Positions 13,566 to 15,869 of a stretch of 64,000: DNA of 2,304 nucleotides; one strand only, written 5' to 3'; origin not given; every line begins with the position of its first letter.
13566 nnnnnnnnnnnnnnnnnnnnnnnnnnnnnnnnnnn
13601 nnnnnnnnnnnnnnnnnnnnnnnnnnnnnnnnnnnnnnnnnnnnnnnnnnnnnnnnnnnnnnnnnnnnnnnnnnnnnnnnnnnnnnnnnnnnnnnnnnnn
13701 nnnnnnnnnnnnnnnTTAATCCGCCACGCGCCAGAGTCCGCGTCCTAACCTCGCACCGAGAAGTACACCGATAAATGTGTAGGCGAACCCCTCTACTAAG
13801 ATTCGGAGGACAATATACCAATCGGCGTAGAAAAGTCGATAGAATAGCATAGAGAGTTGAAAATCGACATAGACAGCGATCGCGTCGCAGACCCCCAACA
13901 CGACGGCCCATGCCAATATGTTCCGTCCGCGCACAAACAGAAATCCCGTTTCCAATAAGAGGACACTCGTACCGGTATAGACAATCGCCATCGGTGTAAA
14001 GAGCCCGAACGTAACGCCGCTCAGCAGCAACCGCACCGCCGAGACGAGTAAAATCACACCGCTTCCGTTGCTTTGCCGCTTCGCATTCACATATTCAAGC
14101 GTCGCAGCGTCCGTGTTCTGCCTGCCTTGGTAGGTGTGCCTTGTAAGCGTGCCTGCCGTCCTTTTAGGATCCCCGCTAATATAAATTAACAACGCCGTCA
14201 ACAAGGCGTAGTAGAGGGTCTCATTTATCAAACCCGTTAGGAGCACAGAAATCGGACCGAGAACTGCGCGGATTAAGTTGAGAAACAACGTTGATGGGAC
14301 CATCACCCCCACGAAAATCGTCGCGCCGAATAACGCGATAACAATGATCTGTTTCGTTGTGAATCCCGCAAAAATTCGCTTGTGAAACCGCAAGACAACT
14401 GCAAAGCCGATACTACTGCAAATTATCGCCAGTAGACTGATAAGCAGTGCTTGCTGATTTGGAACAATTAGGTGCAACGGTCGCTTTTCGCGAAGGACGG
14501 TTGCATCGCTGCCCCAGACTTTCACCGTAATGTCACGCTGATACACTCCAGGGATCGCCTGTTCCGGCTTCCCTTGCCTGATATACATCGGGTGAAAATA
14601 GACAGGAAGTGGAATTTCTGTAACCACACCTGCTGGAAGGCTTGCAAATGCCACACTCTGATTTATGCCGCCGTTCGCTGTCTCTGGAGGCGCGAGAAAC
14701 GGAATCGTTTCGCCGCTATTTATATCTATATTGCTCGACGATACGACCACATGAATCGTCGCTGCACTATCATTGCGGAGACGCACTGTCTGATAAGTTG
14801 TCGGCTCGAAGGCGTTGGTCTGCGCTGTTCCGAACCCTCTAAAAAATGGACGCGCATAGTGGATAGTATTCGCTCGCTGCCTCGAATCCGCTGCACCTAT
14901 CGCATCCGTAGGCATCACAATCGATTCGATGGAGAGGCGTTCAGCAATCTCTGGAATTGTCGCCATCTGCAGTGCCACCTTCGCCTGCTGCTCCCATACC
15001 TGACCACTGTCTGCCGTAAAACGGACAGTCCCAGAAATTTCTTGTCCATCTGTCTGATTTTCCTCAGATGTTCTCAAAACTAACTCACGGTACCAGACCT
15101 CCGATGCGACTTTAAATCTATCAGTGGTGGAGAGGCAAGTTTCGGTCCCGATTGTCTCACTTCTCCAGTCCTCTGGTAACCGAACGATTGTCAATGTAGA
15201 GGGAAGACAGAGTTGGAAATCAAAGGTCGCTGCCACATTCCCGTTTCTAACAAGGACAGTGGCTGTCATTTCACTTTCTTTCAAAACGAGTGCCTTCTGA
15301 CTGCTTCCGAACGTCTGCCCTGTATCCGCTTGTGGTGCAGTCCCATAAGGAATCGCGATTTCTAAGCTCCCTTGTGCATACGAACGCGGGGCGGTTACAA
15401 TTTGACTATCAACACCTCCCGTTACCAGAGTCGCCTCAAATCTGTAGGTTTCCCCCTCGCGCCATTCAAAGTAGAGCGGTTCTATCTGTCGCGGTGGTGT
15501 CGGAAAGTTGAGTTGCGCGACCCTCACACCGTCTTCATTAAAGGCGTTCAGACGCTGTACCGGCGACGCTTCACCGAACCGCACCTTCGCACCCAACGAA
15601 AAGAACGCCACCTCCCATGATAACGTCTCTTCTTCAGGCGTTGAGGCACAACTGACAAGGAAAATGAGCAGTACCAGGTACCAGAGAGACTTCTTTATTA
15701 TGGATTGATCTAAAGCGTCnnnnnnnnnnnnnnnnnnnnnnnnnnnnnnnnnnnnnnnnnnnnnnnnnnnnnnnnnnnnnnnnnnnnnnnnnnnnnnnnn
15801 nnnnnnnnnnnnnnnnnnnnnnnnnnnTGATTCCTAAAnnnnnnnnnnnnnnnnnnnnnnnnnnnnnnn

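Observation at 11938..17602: Cobalamin riboswitch controlling three uncharacterised surface/membrane proteins: candidate non-canonical corrinoid capture/uptake system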

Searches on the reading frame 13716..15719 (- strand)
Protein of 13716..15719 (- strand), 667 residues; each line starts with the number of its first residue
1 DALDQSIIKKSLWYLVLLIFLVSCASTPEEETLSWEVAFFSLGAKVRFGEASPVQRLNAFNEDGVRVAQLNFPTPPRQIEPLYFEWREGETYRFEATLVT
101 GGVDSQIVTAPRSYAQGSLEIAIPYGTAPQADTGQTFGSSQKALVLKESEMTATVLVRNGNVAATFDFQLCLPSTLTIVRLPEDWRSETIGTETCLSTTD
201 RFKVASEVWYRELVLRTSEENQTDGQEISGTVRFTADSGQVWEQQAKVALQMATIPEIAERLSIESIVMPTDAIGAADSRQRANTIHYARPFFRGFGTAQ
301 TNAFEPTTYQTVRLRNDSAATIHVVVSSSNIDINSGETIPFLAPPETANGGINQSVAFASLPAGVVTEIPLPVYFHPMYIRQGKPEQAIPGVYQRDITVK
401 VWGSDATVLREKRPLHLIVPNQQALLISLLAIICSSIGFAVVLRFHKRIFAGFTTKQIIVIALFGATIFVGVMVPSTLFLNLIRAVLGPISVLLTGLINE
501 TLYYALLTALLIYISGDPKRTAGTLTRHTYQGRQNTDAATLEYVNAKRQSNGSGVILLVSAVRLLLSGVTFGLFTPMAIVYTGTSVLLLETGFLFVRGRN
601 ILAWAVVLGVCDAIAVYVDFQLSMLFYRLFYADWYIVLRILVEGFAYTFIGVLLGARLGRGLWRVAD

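Call 6: search_protein_families(library=pfam, max_evalue=0.1, proteins=[window:13716-15719:-])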
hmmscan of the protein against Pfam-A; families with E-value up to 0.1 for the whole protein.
window:13716-15719:- (667 aa): 0 families

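Call 7: search_protein_families(library=ncbifam, max_evalue=0.1, proteins=[window:13716-15719:-])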
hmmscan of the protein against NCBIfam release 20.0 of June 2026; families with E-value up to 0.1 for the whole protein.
window:13716-15719:- (667 aa): 0 families

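Call 9: search_solved_structures(query=window:13716-15719:-, max_evalue=10)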
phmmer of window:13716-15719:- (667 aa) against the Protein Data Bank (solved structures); distinct sequences matched with E-value up to 10: 4.
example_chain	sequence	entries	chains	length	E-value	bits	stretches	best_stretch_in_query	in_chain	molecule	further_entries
3tdn_A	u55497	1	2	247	0.0095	17.7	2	511-563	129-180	FLR SYMMETRIC ALPHA-BETA TIM BARREL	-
4j9j_A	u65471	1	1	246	0.019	16.7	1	511-563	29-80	Imidazole glycerol phosphate synthase subunit HisF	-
9m4f_5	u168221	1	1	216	0.39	12.4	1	324-385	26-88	light-harvesting protein XLH5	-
2w6r_A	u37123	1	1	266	0.63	11.7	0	512-563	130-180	IMIDAZOLE GLYCEROL PHOSPHATE SYNTHASE SUBUNIT HISF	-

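Call 12: find_homologous_proteins(query=window:13716-15719:-)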
Query window:13716-15719:- (667 aa): 472 proteins with E <= 0.001 among 8000 candidates; the best 120 are listed.
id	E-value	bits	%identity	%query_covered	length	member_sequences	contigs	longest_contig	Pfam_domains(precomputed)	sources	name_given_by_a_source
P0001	0.0e+0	1414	96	100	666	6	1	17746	-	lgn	-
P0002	0.0e+0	1348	91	100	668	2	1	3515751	-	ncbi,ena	-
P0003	0.0e+0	1301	88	100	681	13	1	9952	-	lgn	-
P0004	0.0e+0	1295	88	100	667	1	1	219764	-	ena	-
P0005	0.0e+0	1291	87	100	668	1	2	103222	-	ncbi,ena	-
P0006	0.0e+0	1281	86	100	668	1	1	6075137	-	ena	-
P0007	0.0e+0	1278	86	100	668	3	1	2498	-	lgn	-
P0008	0.0e+0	1275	86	100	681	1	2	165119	-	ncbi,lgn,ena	-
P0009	0.0e+0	1270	86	100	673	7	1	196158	-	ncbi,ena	-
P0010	0.0e+0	1270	86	100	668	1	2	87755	-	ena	-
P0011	0.0e+0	1267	86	100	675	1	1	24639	-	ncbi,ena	-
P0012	0.0e+0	1247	85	100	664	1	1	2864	-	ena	-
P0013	0.0e+0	1247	84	100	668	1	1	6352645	-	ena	-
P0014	0.0e+0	1246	83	100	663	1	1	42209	-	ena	-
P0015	0.0e+0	1243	85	99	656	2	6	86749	-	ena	-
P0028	0.0e+0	1121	78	99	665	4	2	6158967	-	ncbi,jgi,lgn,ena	jgi:hypothetical protein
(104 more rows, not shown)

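Call 16: find_encoding_contigs(protein=P0028, flank=8000, max_places=4)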
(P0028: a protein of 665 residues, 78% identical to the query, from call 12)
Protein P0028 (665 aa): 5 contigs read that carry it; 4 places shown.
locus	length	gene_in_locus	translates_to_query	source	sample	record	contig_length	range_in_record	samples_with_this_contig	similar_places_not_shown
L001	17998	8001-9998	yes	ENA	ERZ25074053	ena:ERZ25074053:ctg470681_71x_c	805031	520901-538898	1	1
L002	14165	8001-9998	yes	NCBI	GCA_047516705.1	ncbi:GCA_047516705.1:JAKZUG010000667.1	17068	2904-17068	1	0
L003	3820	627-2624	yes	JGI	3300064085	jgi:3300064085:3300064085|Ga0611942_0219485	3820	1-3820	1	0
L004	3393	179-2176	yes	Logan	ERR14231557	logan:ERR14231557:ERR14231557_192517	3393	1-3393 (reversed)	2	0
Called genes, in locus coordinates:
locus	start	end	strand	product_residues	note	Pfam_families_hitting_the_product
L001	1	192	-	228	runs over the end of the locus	-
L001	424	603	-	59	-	PF01902:Diphthami_syn_2_N (weak)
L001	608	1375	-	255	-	PF28410:Diphthami_syn_2_C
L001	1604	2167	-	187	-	PF00117:GATase, PF07722:Peptidase_C26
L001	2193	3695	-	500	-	PF04715:, PF00425:Chorismate_bind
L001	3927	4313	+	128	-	-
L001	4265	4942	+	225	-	PF01385:OrfB_IS605, PF07282:Cas12f1-like_TNB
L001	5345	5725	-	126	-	PF01502:PRA-CH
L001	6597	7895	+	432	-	PF00404:Dockerin_1 (weak)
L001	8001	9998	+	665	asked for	-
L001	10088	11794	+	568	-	PF23414:Beta-prop_EML_2 (faint), PF13570:Beta-prop_ACSF4 (faint), PF13360:PQQ_2 (weak)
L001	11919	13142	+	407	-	PF04326:SLFN_AlbA_2, PF13749:HATPase_c_4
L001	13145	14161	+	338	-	PF01656:CbiA, PF02374:ArsA_ATPase (weak), PF13614:AAA_31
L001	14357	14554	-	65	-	-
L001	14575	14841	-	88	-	PF20605:Antitox_RHH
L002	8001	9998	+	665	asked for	-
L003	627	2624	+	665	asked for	-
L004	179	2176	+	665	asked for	-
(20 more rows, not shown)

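Call 23: find_related_loci(query=A1, collection=genome_contigs, flank=6000)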
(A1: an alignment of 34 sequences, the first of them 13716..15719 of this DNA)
Query A1 (667 aa) in genome_contigs; peptide patterns used: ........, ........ (x = any residue, [..] = any of these).
242 stretches matched a pattern; 147 encode a relative of the query (tblastn E <= 1e-3); the best 80 are kept; 80 distinct loci.
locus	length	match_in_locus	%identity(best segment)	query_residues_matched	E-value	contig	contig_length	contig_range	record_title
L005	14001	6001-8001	91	1-667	0e+0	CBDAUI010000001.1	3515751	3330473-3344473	MAG: Candidatus Poribacteria bacterium isolate ebb03bee-5bc3-4167-9627-03da9fd662bd genome assembly, contig: contig_1, w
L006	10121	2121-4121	88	1-667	0e+0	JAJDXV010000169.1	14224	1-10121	MAG: Candidatus Poribacteria bacterium isolate jk18x27bins.53 k141_320387, whole genome shotgun sequence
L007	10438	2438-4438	86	1-667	0e+0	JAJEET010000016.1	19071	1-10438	MAG: Candidatus Poribacteria bacterium isolate p16x34bins.5 k141_636297, whole genome shotgun sequence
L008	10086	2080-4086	86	1-667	0e+0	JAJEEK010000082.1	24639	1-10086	MAG: Candidatus Poribacteria bacterium isolate p16x34bins.28 k141_89081, whole genome shotgun sequence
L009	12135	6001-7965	78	8-667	0e+0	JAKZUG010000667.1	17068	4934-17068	MAG: Candidatus Poribacteria bacterium isolate Langseth_MAG_00079 Langseth_MAG_00079_000000000667, whole genome shotgun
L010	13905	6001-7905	77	9-667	0e+0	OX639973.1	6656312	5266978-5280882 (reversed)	MAG: uncultured Poribacteria bacterium isolate a51c2dcd-0bc8-4832-ac43-f95c9d639ad7 genome assembly, chromosome: 1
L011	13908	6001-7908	76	8-667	0e+0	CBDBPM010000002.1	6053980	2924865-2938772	MAG: Candidatus Poribacteria bacterium isolate 2ce76e30-9b7a-4682-b141-86baa08e5e2a genome assembly, contig: contig_2, w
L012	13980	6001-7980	77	8-667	0e+0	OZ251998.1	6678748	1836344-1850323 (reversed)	MAG: Candidatus Poribacteria bacterium isolate 8f110123-501e-42ad-9d55-583bbc997c7d genome assembly, chromosome: 1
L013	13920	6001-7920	75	8-667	0e+0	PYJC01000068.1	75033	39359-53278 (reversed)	MAG: Candidatus Poribacteria bacterium isolate PCPOR1 Ga0206387_1068, whole genome shotgun sequence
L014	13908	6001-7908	77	9-667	0e+0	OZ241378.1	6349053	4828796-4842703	MAG: Candidatus Poribacteria bacterium isolate 8f0f5501-85a9-4e66-9deb-4e7c08d09c04 genome assembly, chromosome: 1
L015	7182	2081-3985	76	9-667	0e+0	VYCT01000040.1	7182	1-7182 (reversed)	MAG: Candidatus Poribacteria bacterium isolate SB0675_bin_22 NODE_4038_length_7182_cov_12.278238, whole genome shotgun s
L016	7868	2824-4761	75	2-667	0e+0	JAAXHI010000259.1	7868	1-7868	MAG: Candidatus Poribacteria bacterium isolate Plut_88885 unfiltered_Plut_88885_genomic_contig_539037, whole genome shot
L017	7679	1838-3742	76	9-667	0e+0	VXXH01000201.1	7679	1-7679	MAG: Candidatus Poribacteria bacterium isolate SB0668_bin_37 NODE_4523_length_7679_cov_8.116999, whole genome shotgun se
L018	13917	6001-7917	75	9-667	0e+0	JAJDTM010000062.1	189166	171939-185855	MAG: Candidatus Poribacteria bacterium isolate jk18x1bzbins.25 k141_99612, whole genome shotgun sequence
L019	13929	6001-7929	74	5-667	0e+0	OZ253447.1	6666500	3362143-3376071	MAG: Candidatus Poribacteria bacterium isolate c3a381aa-0ed9-4b9f-99fb-31763fcdc289 genome assembly, chromosome: 1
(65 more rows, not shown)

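Call 24: search_protein_representatives(protein=window:13716-15719:-)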
Query: 667 residues. Proteins with E-value up to 0.001 (for the whole library): 344; up to 1e-10: 233; up to 1e-30: 64. The best 150 are listed.
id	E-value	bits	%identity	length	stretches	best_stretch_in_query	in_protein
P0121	7.4e-244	827.5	63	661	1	16-667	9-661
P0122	1.9e-157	542.0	49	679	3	194-513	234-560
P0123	4.8e-141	487.8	45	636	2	12-514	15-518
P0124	3.4e-107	376.0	42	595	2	16-514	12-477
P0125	2.0e-101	357.0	57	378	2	269-514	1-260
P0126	2.6e-74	267.4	67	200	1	8-192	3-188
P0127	2.4e-71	257.6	71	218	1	181-353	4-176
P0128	3.7e-65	237.2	33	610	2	15-514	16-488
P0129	4.3e-60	220.4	32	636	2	15-514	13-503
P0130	1.7e-59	218.4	82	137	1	249-376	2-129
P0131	2.4e-59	217.9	76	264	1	392-531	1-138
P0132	1.9e-58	215.0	63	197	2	553-667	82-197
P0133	4.5e-54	200.5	30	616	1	35-666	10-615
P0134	4.2e-52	194.0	30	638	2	12-514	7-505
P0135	1.2e-51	192.6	32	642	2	13-512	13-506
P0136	2.2e-51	191.6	30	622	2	10-511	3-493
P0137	9.7e-49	182.9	34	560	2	141-514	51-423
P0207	4.8e-27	111.2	29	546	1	118-665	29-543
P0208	7.2e-27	110.7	33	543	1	383-665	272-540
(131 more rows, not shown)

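Call 25: predict_structure(alignment_id=A1)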
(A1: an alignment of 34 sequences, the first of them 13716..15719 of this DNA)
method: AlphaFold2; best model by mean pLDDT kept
length: 667 residues; sequences in the alignment: 34
mean_pLDDT: 56.3   pTM: 0.45
mean pLDDT of the five models: 56.3, 49.7, 45.8, 40.5, 36.4
residues with pLDDT >= 90: 17; 70-90: 230; 50-70: 113; < 50: 307
segments of 3 or more residues with pLDDT < 50: 1-7, 21-32, 112-115, 126-139, 205-207, 291-301, 348-351, 421-667
pLDDT, mean of each block of 10 residues (from residue 1): 45 55 41 59 63 78 81 66 60 80 73 57 50 36 72 69 75 83 81 82 55 68 68 81 81 78 88 68 69 40 70 86 83 84 61 72 84 76 70 88 78 81 45 40 40 41 36 35 36 30 31 29 28 27 25 31 30 30 31 32 34 34 34 37 36 33 27
secondary structure, 60 per line:
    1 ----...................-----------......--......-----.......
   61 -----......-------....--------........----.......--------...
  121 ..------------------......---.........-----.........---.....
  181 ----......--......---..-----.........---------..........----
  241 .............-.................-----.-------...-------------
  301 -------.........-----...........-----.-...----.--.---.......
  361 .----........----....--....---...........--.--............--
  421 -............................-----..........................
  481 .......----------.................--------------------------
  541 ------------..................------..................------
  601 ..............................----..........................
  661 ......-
elements in order (helices of 4 or more, strands of 3 or more residues): H5-23 E35-40 E43-48 E54-60 E66-71 E79-82 E91-98 E103-109 E118-122 E141-146 E150-158 E164-172 E176-180 E185-190 E193-198 E209-217 E227-236 E241-253 H255-261 E262-271 E285-287 E308-316 E322-332 E354-361 E366-373 E378-381 E384-387 E391-401 E407-418 H422-449 H455-487 H498-514 H553-570 H577-594 H601-630 H635-666

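Call 30: fold_search(model_id=the predicted structure, library=pdb)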
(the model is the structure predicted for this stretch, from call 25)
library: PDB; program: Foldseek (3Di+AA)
matches with E <= 10: 1902; with E <= 0.001: 535
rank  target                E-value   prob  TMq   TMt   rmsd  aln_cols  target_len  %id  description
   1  4g1e_A                2.0e-11  1.00  0.14  0.10  29.9       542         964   10  Crystal structure of integrin alpha V beta 3 with coil-coiled tag. (released 2012-12-12)
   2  8xen_A                2.5e-11  1.00  0.14  0.11  36.4       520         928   10  Cryo-EM structure of integrin ITGAV/ITGB3 complex, conformation 4 (released 2024-12-18)
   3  4mmz_A                4.5e-11  1.00  0.14  0.11  30.4       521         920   12  Integrin AlphaVBeta3 ectodomain bound to an antagonistic tenth domain of Fibronectin (released 2014-03-26)
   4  4mmx_A                7.0e-11  1.00  0.14  0.11  29.7       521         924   11  Integrin AlphaVBeta3 ectodomain bound to the tenth domain of Fibronectin (released 2014-03-26)
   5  4g1m_A                1.1e-10  1.00  0.15  0.11  30.4       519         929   12  Re-refinement of alpha V beta 3 structure (released 2012-12-12)
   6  6avq_A                1.6e-10  1.00  0.13  0.10  29.7       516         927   12  The Therapeutic Antibody LM609 Selectively Inhibits Ligand Binding to Human alpha-V beta-3 Integrin via Steric Hindran (released 2017-11-01)
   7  6avu_A                1.6e-10  1.00  0.15  0.12  31.9       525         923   12  Human alpha-V beta-3 Integrin (open conformation) in complex with the therapeutic antibody LM609 (released 2017-11-01)
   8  8xer_A                2.3e-10  1.00  0.15  0.11  35.0       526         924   12  Cryo-EM structure of integrin ITGAV, ITGB3 and Cilengitide TFA complex, conformation 1 (released 2024-12-18)
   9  1jv2_A                2.8e-10  1.00  0.15  0.11  30.3       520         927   12  CRYSTAL STRUCTURE OF THE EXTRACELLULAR SEGMENT OF INTEGRIN ALPHAVBETA3 (released 2001-10-17)
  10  6avr_A                3.1e-10  1.00  0.14  0.11  32.6       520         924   12  Human alpha-V beta-3 Integrin (intermediate conformation) in complex with the therapeutic antibody LM609 (released 2017-11-01)
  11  5es4_A                5.4e-09  1.00  0.15  0.10  27.3       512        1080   10  RE-REFINEMENT OF INTEGRIN ALPHAXBETA2 ECTODOMAIN IN THE CLOSED/BENT CONFORMATION (released 2016-03-02)
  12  4kkp_B                8.4e-09  1.00  0.14  0.34  18.8       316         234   10  Crystal structure of Vibrio cholerae RbmA (crystal form 2) (released 2013-05-22)
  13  8t2v_A                8.4e-09  1.00  0.15  0.11  32.0       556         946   10  Cryo-EM Structures of Full-length Integrin alphaIIbbeta3 in Native Lipids (released 2023-07-26)
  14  9e8a_A                1.0e-08  1.00  0.15  0.12  29.3       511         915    9  Integrin aIIbb3 bent conformation from human platelet membrane crude preparation (released 2025-10-15)
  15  8gcd_A                1.0e-08  1.00  0.15  0.11  31.6       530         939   11  Full length Integrin AlphaIIbBeta3 in inactive state (released 2024-03-06)
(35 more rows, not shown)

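Call 33: find_homologous_proteins(query=A3)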
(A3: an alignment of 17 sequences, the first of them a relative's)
Query A3 (17 sequences) (638 aa, profile of the alignment): 4 proteins with E <= 0.001 among 8000 candidates.
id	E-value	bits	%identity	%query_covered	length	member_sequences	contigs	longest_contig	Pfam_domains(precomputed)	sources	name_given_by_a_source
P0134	1.6e-219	748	100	100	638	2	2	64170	-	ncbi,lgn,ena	-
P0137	5.3e-150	519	39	87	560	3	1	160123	-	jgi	-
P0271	5.1e-122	426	42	64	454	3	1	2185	-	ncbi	ncbi:MAG: hypothetical protein ACE5J9_07335, partial [Methanosarcinales archaeon]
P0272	8.4e-95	336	37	66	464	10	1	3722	-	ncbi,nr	ncbi:MAG TPA: hypothetical protein EYP22_09535, partial [Methanosarcinales archaeon]|nr:hypothetical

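Call 34: find_encoding_contigs(protein=P0134, flank=8000, max_places=3)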
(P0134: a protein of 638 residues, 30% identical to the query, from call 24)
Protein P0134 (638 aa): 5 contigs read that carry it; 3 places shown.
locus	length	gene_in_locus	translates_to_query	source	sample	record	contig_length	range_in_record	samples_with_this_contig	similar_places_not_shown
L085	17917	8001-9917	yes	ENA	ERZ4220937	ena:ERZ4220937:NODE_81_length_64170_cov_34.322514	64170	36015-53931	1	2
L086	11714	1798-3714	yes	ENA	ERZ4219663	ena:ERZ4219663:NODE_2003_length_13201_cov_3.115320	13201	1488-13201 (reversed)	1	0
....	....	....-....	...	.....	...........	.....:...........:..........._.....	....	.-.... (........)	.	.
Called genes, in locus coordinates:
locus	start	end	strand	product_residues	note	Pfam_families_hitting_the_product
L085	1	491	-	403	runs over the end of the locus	PF01855:POR_N, PF17147:PFOR_II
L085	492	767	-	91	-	PF13187:Fer4_9 (faint), PF00037:Fer4 (weak), PF12837:Fer4_6 (weak), PF13237:Fer4_10, PF14697:Fer4_21, PF12838:Fer4_7 (weak), PF00037:Fer4 (weak), PF12837:Fer4_6 (weak), +1 more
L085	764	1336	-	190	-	PF01558:POR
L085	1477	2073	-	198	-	PF21176:RecR_HhH, PF02132:RecR_ZnF (weak), PF01751:Toprim, PF13662:Toprim_4, PF21175:RecR_C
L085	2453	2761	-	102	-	PF02575:YbaB_DNA_bd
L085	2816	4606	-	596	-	PF05496:RuvB_N (weak), PF06068:TIP49 (faint), PF13177:DNA_pol3_delta2, PF13401:AAA_22 (weak), PF00004:AAA, PF22608:DNAX_ATPase_lid, PF12169:DNA_pol3_gamma3, PF20964:DnaX_C, +1 more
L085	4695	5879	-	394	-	PF07690:MFS_1, PF12832:MFS_1_like, PF00083:Sugar_tr, PF07690:MFS_1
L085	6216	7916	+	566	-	PF23381:Beta-prop_IFT122_1st (faint), PF25174:Beta-prop_THOC3 (faint), PF01011:PQQ (faint), PF24817:WD40_WDHD1_1st (faint), PF00400:WD40 (faint), PF13360:PQQ_2 (weak), PF13570:Beta-prop_ACSF4, PF13360:PQQ_2, +4 more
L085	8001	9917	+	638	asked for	-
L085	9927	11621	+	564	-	PF00437:T2SSE (faint), PF01078:Mg_chelatase (faint), PF02367:TsaE (faint), PF03193:RsgA_GTPase (faint), PF09818:ABC_ATPase (faint), PF00005:ABC_tran, PF02463:SMC_N (weak), PF00005:ABC_tran, +17 more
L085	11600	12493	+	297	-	PF02361:CbiQ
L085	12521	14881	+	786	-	PF02514:CobN-Mg_chel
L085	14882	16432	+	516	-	PF02514:CobN-Mg_chel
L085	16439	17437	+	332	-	PF00005:ABC_tran, PF13304:AAA_21, PF13732:DrrA1-3_C (weak)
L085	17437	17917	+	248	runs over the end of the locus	PF01061:ABC2_membrane, PF12698:ABC2_membrane_3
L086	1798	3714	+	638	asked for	-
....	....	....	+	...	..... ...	-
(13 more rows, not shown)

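Call 35: find_encoding_contigs(protein=P0137, flank=8000, max_places=3)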
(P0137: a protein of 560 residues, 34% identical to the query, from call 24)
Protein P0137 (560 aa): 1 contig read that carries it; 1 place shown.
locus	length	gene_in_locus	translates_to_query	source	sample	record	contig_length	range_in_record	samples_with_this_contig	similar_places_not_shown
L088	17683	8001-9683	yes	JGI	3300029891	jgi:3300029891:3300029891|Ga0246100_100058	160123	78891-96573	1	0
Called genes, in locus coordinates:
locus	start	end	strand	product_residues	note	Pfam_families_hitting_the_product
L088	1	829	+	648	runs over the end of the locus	PF00493:MCM (faint), PF01078:Mg_chelatase (faint), PF20030:bpMoxR, PF07728:AAA_5, PF17863:AAA_lid_2, PF26791:AAPxQ, PF00092:VWA, PF13519:VWA_2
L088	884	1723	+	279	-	PF00005:ABC_tran, PF13304:AAA_21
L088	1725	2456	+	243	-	PF01061:ABC2_membrane, PF12698:ABC2_membrane_3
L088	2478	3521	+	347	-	PF07728:AAA_5 (weak), PF01078:Mg_chelatase, PF17863:AAA_lid_2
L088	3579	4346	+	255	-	PF00795:CN_hydrolase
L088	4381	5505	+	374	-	PF01955:CbiZ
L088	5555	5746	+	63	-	-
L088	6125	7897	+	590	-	PF07833:Cu_amine_oxidN1, PF25174:Beta-prop_THOC3 (faint), PF24817:WD40_WDHD1_1st (faint), PF00400:WD40 (faint), PF13570:Beta-prop_ACSF4 (weak), PF23393:Beta-prop_WDR90_POC16_2nd (faint), PF23414:Beta-prop_EML_2 (weak), PF13360:PQQ_2 (weak)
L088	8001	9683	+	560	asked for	-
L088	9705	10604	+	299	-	PF02361:CbiQ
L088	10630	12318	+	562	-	PF03193:RsgA_GTPase (faint), PF13191:AAA_16 (faint), PF13476:AAA_23 (faint), PF13481:AAA_25 (faint), PF25199:nSTAND_NTPase5 (faint), PF00005:ABC_tran, PF02463:SMC_N (weak), PF00005:ABC_tran, +3 more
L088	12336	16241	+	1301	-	PF02514:CobN-Mg_chel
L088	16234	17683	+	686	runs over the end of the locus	PF07728:AAA_5 (weak), PF01078:Mg_chelatase (weak), PF17863:AAA_lid_2, PF26791:AAPxQ, PF00092:VWA, PF13519:VWA_2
